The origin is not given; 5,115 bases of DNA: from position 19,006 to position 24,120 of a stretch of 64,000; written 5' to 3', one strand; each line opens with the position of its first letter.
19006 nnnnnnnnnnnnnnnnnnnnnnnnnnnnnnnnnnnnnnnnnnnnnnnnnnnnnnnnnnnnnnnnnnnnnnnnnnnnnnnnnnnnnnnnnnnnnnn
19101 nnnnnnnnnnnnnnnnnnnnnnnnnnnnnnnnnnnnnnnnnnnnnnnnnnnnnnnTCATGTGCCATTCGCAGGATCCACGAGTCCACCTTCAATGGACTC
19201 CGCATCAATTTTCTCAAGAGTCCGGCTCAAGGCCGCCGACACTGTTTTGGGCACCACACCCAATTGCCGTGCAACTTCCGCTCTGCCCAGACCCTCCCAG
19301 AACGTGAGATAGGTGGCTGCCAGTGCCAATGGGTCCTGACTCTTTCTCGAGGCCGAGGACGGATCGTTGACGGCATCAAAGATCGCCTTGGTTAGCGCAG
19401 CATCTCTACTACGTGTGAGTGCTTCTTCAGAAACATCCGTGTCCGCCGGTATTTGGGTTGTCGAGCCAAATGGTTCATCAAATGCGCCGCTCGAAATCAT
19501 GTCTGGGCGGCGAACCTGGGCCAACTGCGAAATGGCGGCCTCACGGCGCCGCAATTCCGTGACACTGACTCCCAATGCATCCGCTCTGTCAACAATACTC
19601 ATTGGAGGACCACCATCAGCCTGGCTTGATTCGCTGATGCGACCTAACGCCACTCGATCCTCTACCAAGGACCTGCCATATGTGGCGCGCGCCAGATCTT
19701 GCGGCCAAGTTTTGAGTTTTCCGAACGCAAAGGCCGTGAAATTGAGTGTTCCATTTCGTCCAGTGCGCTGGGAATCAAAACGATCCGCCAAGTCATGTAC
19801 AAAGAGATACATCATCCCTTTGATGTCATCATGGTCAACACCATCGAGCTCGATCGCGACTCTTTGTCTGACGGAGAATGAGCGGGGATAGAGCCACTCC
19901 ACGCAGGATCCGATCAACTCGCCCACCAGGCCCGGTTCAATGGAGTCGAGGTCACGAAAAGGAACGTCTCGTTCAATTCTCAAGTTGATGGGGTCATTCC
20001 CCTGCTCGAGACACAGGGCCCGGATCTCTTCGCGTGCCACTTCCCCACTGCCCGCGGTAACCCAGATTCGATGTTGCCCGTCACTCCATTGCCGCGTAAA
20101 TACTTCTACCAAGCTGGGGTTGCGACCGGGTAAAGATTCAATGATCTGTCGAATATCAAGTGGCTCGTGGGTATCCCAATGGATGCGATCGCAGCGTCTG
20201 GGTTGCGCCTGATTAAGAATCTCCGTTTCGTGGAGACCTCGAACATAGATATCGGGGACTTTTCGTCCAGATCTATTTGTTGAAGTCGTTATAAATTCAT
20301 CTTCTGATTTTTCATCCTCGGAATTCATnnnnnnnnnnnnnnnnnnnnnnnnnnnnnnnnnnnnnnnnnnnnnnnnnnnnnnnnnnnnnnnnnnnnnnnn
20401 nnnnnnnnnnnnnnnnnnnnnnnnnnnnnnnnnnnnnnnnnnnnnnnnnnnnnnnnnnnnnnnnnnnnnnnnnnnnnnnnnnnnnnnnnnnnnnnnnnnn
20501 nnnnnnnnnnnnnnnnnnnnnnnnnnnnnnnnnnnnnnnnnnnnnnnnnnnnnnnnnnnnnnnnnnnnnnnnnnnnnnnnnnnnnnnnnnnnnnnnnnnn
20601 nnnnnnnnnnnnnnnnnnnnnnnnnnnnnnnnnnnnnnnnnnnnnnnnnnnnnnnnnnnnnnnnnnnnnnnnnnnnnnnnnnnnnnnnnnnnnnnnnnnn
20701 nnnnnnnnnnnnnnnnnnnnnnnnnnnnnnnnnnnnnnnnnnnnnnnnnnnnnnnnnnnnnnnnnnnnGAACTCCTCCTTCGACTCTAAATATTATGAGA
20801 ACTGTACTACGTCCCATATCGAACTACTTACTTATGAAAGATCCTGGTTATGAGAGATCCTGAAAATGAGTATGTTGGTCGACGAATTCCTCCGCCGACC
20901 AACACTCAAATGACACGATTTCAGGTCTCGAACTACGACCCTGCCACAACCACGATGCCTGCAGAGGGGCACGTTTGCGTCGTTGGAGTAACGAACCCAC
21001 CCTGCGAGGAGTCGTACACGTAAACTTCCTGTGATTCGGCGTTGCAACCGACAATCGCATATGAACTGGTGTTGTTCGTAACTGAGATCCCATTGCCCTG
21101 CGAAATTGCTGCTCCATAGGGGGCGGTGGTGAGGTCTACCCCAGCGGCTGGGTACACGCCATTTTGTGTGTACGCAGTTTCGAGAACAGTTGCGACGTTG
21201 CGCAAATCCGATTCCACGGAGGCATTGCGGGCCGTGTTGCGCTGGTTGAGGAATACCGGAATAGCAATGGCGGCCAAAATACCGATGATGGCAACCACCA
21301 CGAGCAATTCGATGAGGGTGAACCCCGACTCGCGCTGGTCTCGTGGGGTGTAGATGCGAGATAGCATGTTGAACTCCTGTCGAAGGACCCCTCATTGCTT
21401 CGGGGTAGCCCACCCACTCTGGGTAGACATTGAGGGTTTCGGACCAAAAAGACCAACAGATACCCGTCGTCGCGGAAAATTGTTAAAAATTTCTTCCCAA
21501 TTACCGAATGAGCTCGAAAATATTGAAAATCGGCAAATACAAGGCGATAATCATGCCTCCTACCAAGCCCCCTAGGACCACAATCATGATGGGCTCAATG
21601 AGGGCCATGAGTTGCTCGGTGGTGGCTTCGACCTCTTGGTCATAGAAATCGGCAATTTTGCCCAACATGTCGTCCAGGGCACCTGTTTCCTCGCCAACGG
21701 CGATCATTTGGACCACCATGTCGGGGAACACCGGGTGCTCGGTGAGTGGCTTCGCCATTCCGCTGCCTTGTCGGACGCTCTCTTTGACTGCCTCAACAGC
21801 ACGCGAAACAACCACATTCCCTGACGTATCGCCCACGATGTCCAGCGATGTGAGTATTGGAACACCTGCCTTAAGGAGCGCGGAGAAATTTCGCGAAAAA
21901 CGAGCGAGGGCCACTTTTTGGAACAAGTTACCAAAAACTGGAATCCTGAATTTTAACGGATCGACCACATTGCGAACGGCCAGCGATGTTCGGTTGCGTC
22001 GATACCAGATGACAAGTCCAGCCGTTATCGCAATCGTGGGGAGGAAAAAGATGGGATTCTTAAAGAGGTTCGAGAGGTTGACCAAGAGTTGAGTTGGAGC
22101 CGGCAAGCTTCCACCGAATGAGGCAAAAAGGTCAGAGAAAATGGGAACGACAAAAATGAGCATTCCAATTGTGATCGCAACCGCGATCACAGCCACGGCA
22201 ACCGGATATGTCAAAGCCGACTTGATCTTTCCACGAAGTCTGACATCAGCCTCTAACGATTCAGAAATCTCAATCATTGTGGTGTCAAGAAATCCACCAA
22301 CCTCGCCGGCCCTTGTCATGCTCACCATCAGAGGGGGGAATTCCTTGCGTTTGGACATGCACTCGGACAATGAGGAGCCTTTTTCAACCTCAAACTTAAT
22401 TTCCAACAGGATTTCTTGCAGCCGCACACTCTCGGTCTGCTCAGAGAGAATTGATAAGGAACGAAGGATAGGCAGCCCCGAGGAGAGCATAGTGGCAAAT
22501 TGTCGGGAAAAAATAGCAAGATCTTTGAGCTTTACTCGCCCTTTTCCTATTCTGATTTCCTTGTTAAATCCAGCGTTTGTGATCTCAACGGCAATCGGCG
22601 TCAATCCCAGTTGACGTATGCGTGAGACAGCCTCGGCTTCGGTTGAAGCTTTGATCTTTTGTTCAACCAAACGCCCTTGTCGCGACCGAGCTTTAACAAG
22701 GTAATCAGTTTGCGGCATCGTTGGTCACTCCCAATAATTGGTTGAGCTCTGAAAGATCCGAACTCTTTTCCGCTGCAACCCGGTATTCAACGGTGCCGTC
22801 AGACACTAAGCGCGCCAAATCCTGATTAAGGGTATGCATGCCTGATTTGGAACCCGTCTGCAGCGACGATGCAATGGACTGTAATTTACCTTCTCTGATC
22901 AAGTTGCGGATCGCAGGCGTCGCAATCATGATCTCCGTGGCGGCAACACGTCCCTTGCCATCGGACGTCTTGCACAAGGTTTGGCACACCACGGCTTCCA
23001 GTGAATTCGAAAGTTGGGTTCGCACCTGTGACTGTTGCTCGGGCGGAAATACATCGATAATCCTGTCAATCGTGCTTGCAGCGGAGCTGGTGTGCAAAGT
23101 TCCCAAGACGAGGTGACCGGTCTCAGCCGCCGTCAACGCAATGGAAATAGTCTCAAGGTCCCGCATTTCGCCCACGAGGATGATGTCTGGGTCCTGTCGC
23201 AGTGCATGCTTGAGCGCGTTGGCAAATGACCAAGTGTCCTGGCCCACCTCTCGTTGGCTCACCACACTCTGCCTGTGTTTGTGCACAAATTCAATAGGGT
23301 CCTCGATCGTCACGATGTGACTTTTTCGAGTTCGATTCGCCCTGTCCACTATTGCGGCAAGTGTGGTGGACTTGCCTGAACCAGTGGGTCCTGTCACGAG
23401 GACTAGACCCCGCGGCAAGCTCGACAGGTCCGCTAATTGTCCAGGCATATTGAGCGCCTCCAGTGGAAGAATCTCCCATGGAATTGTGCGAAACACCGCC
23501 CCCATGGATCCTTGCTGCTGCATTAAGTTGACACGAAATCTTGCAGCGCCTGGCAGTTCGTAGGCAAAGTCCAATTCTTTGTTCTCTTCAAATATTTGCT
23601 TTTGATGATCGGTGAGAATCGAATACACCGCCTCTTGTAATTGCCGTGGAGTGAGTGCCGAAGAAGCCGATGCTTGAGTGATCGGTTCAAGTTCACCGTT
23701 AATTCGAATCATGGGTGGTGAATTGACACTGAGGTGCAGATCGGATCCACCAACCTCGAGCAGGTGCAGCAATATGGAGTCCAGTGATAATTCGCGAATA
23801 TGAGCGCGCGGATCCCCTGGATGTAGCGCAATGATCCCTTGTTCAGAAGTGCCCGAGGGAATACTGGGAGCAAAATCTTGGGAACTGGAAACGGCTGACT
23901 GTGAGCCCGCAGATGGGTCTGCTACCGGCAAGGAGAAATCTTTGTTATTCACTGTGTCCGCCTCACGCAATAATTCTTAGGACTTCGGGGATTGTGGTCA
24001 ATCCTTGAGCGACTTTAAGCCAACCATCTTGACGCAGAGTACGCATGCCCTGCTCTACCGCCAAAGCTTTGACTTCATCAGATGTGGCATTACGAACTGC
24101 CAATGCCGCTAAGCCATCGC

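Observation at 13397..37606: A complete ~24-kb type IV pilus locus sits between valS and clpX in a conserved actinobacterial backbone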

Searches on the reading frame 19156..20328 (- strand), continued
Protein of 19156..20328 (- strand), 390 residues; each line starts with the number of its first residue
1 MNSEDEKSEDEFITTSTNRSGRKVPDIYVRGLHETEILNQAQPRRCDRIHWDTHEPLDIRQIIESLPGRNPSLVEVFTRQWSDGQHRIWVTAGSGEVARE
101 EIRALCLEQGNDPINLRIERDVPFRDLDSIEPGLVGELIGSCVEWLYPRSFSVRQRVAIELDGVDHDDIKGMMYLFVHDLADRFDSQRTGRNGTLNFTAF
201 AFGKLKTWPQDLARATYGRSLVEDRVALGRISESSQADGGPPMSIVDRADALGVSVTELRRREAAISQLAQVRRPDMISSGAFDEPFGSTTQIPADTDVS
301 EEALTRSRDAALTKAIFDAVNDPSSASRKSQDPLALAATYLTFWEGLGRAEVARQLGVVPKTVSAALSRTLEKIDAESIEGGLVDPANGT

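Call 77: find_encoding_contigs(protein=P0346, flank=10000, max_places=2)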
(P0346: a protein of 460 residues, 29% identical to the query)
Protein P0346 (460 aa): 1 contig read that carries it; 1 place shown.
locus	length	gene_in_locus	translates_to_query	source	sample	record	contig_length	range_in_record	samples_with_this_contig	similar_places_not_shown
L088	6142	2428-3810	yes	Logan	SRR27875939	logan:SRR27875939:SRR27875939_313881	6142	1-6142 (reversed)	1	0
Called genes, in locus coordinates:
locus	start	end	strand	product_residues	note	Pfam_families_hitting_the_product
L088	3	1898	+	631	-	?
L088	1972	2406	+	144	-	-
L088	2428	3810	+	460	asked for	PF04539:Sigma70_r3 (weak)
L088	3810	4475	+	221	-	-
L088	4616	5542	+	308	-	-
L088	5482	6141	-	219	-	?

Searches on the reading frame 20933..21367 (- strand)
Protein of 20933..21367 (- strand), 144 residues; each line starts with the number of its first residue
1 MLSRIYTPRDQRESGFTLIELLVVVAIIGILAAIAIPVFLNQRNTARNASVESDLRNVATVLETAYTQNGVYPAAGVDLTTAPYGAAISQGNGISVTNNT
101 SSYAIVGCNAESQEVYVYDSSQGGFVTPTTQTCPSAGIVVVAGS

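Call 80: search_protein_families(library=ncbifam, proteins=[window:20933-21367:-], max_evalue=0.001)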
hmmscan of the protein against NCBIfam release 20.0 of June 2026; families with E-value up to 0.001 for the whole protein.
window:20933-21367:- (144 aa): 10 families
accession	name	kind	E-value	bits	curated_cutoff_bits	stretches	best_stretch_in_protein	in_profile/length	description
TIGR01710.1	typeII_sec_gspG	equivalog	1.1e-13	51.4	88.85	1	14-75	1-62/134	type II secretion system major pseudopilin GspG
NF041775.1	typeIV_PilA_Myxo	equivalog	1.4e-13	51.3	400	1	11-99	8-101/214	type IV pilin protein PilA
TIGR02532.1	IV_pilin_GFxxxE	domain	1.9e-08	33.8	16.3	1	14-36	2-24/24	prepilin-type N-terminal cleavage/methylation domain-containing protein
NF007862.0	PRK10574.1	equivalog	4.1e-08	33.5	138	1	12-41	3-32/145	prepilin peptidase-dependent pilin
TIGR01708.2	typeII_sec_gspH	equivalog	5.6e-08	33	80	1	13-64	1-49/169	type II secretion system minor pseudopilin GspH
NF040999.1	pilin_ComGC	equivalog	1.2e-07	31.9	75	1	14-60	2-48/84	competence type IV pilus major pilin ComGC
TIGR02596.1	TIGR02596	subfamily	3e-05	24.2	70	1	16-45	1-30/196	Verru_Chthon cassette protein D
NF007800.0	PRK10506.1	equivalog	5.2e-05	23.1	158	1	11-69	6-65/163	prepilin peptidase-dependent protein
NF041013.1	T4P_ComGE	equivalog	0.00031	20.8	49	1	14-55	4-46/83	competence type IV pilus minor pilin ComGE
TIGR02599.1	TIGR02599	subfamily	0.00032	20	256.5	1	15-64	1-51/361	Verru_Chthon cassette protein C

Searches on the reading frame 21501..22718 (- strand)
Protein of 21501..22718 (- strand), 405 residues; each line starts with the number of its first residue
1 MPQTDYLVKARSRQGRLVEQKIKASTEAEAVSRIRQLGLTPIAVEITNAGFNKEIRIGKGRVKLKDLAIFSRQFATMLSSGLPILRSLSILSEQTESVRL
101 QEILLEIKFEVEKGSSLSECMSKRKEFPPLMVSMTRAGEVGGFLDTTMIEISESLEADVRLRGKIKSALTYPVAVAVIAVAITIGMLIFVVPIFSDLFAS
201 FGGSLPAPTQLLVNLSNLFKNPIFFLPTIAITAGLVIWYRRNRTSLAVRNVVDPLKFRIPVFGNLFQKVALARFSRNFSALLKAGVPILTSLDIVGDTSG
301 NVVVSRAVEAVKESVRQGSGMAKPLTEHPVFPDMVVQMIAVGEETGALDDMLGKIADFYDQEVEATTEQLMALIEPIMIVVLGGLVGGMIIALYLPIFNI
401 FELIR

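Call 4: search_protein_families(library=pfam, proteins=[window:21501-22718:-], max_evalue=0.01)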
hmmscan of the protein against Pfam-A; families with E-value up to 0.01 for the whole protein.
window:21501-22718:- (405 aa): 1 family
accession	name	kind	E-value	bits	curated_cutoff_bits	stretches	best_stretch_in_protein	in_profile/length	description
PF00482.28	T2SSF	-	5.8e-66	220.6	25.2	2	274-396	1-125/125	Type II secretion system (T2SS), protein F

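Call 80: search_protein_families(library=ncbifam, proteins=[window:21501-22718:-], max_evalue=0.001)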
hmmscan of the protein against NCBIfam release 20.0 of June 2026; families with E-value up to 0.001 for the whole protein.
window:21501-22718:- (405 aa): 6 families
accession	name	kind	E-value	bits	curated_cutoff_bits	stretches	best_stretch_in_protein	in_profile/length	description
NF052607.1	T4PiliAsmPilCThrm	equivalog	3.2e-116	388.7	700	1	6-402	4-402/406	type IV pilus assembly protein PilC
NF052606.1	T4PiliAsmPilCMyx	equivalog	2.2e-112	376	700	1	5-404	21-418/419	type IV pilus assembly protein PilC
TIGR02120.1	GspF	equivalog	8.7e-98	328.2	424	1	9-403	4-400/401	type II secretion system inner membrane protein GspF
NF007861.0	PRK10573.1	equivalog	2.1e-81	274.1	401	1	9-402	10-396/401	protein transport protein HofC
NF047826.1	T3SSXpsF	equivalog_domain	3.6e-74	250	650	1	6-402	4-402/405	type II secretion system protein XpsF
NF041012.2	T4P_ComGB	equivalog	2.3e-41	142.2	240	1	68-400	4-330/332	competence type IV pilus assembly protein ComGB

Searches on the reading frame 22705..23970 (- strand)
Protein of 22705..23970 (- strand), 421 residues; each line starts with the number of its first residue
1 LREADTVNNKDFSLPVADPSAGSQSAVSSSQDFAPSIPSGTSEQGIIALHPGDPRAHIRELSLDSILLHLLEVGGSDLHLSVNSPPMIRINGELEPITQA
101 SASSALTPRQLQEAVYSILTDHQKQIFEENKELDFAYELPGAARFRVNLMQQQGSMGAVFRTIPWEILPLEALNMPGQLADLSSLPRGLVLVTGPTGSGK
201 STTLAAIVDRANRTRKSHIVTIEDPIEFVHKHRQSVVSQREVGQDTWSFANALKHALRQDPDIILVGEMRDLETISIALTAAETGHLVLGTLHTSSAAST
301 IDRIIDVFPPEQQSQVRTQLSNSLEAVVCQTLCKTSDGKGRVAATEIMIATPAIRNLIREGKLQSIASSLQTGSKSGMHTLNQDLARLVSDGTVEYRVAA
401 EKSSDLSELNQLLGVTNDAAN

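Call 4: search_protein_families(library=pfam, proteins=[window:22705-23970:-], max_evalue=0.01)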
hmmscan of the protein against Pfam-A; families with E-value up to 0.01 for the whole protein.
window:22705-23970:- (421 aa): 17 families
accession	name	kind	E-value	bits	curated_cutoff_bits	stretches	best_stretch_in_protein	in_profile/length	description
PF00437.27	T2SSE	-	6.1e-50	170.4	24.9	1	62-334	12-279/370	Type II/IV secretion system protein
PF25199.1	nSTAND_NTPase5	-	6.1e-05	23.3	34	1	186-232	40-86/145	Novel STAND NTPase 5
PF13401.12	AAA_22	-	7.6e-05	23.5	27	1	187-225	5-42/130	AAA domain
PF13191.12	AAA_16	-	0.00011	23.2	32.6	1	186-219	24-53/167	AAA ATPase domain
PF13555.12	AAA_29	-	0.00037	20.6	27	1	186-207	21-42/61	P-loop containing region of AAA domain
PF13476.12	AAA_23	-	0.0008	20.5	27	1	186-207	18-39/201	AAA domain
PF10236.15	DAP3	-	0.00084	19.1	23.1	1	190-252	26-85/311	Mitochondrial ribosomal death-associated protein 3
PF13604.12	AAA_30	-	0.0009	19.5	27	0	184-214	15-45/191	AAA domain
PF06414.18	Zeta_toxin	-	0.0013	18.7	22.3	1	189-286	18-122/199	Zeta toxin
PF01935.23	DUF87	-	0.0016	19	23.2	1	191-220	27-56/220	Helicase HerA, central domain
PF00265.24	TK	-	0.0019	18.5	20.6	1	189-288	3-106/176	Thymidine kinase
PF04851.21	ResIII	-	0.002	18.5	22.5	1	190-310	26-152/164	Type III restriction enzyme, res subunit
PF00004.35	AAA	-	0.0022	18.9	21.2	1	190-270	1-67/131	ATPase family associated with various cellular activities (AAA)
PF13245.12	AAA_19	-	0.003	18.2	25.1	0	184-217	8-41/134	AAA domain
PF00005.33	ABC_tran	-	0.0052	17.8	25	0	189-228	13-51/137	ABC transporter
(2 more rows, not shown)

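Call 80: search_protein_families(library=ncbifam, proteins=[window:22705-23970:-], max_evalue=0.001)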
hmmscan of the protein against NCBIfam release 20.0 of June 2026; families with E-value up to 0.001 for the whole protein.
window:22705-23970:- (421 aa): 18 families
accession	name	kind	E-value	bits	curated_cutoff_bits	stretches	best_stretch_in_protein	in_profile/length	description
TIGR01420.1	pilT_fam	subfamily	3.7e-144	480.2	319.1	1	63-405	2-340/343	PilT/PilU family type 4a pilus ATPase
TIGR02525.1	plasmid_TraJ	equivalog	3.2e-47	161.3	368.3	1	142-400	99-364/372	plasmid transfer ATPase TraJ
TIGR02524.1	dot_icm_DotB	equivalog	6.1e-45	154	463.3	1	63-385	6-336/358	Dot/Icm type IV secretion system ATPase DotB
TIGR02533.1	type_II_gspE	equivalog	3.1e-44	151.4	630.25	1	179-307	235-359/486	type II secretion system ATPase GspE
TIGR02538.1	type_IV_pilB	equivalog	1.3e-43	149.5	675.65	1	184-307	313-432/564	type IV-A pilus assembly ATPase PilB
NF007755.0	PRK10436.1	equivalog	7.6e-39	133.6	617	1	135-332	160-354/465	type II secretion system protein GspE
NF053534.1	T4PilAsmATPsTfpB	equivalog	1.1e-37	129.7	850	1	180-307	329-452/584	type IV pilus assembly ATPase TfpB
NF041000.1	ATPase_ComGA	equivalog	2.3e-37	128.4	300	1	180-334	121-266/267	competence type IV pilus ATPase ComGA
NF058587.1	archaellum_moto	equivalog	2.5e-20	72.7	550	1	190-305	278-394/527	archaellum flagellar ATPase motor FlaI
TIGR02782.1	TrbB_P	equivalog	1.1e-16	61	304.55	1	189-329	138-277/303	P-type conjugative transfer ATPase TrbB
TIGR03819.1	heli_sec_ATPase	hypoth_equivalog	1e-15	57.8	373.15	1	189-342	180-335/340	TadA family conjugal transfer-associated ATPase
TIGR02788.1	VirB11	equivalog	9.4e-15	54.4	249.95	1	190-314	147-272/308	P-type DNA transfer ATPase VirB11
NF053672.1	bindosome_BasE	exception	9.3e-13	47.7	1000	1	191-321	274-405/512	bindosome assembly system ATPase subunit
NF010469.0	PRK13894.1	subfamily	1.3e-11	44.4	508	1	190-308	152-268/320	conjugal transfer ATPase TrbB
NF010407.0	PRK13833.1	subfamily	3.6e-11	43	499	1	190-328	147-283/323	conjugal transfer protein TrbB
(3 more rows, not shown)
